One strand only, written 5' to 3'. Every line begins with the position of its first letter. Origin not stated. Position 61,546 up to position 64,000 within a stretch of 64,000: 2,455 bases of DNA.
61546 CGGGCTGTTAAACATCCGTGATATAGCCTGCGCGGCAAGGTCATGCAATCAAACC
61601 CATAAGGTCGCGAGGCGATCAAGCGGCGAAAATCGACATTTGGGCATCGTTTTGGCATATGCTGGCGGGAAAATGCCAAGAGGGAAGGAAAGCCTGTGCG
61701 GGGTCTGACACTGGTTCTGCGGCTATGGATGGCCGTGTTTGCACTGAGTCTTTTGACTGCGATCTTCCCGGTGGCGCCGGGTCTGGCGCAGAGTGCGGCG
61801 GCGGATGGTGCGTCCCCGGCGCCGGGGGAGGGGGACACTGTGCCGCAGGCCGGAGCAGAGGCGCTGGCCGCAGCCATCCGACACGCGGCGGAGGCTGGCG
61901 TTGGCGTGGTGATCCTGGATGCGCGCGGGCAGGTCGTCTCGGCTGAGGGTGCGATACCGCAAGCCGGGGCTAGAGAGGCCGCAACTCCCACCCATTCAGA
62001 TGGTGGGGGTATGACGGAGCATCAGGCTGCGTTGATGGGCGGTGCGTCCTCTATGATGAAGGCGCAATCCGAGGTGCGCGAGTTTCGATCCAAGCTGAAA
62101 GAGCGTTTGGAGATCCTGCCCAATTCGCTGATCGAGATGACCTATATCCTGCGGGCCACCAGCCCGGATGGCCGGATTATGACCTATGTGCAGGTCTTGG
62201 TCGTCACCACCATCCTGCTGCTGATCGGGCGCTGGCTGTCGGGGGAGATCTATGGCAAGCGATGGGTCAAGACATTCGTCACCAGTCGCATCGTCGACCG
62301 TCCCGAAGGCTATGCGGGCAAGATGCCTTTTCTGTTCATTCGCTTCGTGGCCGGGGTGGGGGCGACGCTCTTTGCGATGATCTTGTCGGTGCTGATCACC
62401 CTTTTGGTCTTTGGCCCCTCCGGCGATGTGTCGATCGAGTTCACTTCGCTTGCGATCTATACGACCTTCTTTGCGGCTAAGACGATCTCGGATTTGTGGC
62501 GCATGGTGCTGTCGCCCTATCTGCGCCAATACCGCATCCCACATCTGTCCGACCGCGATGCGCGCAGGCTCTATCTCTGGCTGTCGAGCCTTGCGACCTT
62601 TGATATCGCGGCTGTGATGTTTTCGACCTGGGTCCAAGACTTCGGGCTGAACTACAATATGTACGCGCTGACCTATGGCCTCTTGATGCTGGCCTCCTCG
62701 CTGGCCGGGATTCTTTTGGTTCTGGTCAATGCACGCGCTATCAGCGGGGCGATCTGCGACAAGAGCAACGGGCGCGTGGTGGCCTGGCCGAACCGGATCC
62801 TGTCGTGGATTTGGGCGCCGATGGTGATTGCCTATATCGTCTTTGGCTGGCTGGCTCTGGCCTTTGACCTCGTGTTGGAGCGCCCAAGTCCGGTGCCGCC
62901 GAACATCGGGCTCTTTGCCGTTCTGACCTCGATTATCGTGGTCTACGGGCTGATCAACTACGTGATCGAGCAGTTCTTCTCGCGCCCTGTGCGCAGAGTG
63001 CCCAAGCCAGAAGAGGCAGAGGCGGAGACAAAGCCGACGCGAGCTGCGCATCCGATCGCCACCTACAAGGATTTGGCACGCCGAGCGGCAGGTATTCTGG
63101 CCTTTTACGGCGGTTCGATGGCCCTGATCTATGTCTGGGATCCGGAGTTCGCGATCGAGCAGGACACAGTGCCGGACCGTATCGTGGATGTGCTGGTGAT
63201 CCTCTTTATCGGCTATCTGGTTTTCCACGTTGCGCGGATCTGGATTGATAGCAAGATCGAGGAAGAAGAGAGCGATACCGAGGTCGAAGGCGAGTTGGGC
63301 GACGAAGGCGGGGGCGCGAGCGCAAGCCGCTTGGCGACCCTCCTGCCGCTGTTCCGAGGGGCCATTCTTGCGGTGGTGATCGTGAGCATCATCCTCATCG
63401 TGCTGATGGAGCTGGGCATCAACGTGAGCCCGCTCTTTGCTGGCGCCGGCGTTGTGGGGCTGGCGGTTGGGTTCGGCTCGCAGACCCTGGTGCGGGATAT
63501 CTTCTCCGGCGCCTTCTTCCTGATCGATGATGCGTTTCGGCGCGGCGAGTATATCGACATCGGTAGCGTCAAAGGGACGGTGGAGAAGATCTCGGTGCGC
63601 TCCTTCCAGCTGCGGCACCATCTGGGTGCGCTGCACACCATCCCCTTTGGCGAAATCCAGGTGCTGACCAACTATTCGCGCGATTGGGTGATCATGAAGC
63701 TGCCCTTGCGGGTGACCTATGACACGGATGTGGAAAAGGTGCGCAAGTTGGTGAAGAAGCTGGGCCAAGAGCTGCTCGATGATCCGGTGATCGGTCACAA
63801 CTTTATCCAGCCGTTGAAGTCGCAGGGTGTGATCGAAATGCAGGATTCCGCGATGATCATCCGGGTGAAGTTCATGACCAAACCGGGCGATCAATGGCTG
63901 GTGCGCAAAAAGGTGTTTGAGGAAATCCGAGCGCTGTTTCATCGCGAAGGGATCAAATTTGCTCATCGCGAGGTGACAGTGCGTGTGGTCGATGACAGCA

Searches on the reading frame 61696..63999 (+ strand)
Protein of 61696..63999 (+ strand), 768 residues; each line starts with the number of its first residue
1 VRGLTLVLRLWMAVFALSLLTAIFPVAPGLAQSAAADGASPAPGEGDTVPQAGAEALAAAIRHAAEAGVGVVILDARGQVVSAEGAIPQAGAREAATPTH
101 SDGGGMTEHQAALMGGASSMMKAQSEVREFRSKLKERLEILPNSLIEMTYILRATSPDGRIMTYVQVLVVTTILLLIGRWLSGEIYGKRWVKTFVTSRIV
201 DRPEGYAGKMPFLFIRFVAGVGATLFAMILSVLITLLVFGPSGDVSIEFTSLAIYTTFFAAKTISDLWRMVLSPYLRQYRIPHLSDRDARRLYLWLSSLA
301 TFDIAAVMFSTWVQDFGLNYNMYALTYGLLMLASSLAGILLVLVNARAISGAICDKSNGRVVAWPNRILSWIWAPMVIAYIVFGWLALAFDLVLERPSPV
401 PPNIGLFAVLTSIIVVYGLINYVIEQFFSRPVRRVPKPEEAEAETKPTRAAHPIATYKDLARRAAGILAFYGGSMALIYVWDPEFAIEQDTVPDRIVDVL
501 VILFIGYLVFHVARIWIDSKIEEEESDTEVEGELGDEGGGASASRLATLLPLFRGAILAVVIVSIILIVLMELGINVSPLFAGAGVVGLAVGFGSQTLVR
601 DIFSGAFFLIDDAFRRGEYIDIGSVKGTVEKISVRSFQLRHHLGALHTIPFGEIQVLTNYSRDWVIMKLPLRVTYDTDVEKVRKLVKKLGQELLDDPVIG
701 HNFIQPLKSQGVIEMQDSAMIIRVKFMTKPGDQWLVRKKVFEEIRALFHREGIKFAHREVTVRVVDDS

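Call 7: search_protein_families(library=pfam, proteins=[window:61696-63999:+], max_evalue=0.001)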
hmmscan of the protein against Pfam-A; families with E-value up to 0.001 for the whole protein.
window:61696-63999:+ (768 aa): 3 families
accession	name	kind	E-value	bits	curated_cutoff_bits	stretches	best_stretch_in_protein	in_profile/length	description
PF00924.24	MS_channel_2nd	-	5.7e-14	52.4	20.2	1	597-662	1-68/68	Mechanosensitive ion channel, beta-domain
PF21082.3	MS_channel_3rd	-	2.1e-09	38.1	21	1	671-755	5-88/88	Mechanosensitive ion channel MscS, C-terminal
PF21088.3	MS_channel_1st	-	3.1e-07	30.7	23.1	1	557-596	3-42/42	Mechanosensitive ion channel, transmembrane helices 2/3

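Call 46: search_protein_families(library=ncbifam, proteins=[window:61696-63999:+], max_evalue=1e-10)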
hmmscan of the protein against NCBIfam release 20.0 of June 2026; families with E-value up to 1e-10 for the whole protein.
window:61696-63999:+ (768 aa): 4 families
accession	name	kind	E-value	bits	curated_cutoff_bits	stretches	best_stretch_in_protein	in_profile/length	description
NF008542.0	PRK11465.1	equivalog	4.2e-53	180.7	596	1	257-763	229-723/741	mechanosensitive channel protein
NF047601.1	MscSThanab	equivalog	1.1e-36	126.7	500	1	542-765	57-277/280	small-conductance mechanosensitive channel MscS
NF007662.0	PRK10334.1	subfamily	1.1e-17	64.2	321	1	555-763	70-276/286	small-conductance mechanosensitive channel MscS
NF047602.1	MscsSHelicob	equivalog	2.4e-14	53.4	400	1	558-764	54-258/260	small-conductance mechanosensitive channel MscS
